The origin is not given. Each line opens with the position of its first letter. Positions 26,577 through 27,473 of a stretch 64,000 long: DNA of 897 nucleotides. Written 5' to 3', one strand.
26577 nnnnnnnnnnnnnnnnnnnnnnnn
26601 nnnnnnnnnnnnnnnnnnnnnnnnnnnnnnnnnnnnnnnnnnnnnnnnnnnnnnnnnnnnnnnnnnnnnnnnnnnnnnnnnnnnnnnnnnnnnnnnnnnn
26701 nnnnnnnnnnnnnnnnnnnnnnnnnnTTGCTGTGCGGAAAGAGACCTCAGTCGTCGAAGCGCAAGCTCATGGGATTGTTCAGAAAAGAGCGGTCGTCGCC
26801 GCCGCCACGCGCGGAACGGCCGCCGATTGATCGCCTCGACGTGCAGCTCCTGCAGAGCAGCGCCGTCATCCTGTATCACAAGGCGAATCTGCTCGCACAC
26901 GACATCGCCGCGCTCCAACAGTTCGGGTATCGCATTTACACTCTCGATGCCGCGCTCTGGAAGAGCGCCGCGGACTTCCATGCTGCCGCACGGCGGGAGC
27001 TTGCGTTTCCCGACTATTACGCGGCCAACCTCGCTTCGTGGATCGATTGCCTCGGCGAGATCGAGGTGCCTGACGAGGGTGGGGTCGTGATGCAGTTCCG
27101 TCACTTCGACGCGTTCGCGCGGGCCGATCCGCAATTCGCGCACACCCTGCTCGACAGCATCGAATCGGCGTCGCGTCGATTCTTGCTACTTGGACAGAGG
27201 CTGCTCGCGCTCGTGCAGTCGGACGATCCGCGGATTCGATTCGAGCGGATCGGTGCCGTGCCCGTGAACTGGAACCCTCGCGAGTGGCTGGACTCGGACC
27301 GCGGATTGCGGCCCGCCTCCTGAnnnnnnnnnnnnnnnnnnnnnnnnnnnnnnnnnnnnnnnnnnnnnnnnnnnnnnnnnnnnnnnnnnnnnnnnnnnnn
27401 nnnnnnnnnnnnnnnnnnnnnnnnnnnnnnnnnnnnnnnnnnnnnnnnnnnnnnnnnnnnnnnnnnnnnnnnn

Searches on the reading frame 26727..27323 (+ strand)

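Call 71: search_protein_families(library=pfam, proteins=[window:26727-27323:+], max_evalue=0.01)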
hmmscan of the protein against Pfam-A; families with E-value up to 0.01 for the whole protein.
window:26727-27323:+ (198 aa): 1 family
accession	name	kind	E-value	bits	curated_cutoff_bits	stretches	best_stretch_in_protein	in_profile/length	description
PF01337.24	Barstar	-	1.5e-12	47.8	23.4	1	69-152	2-84/96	Barstar (barnase inhibitor)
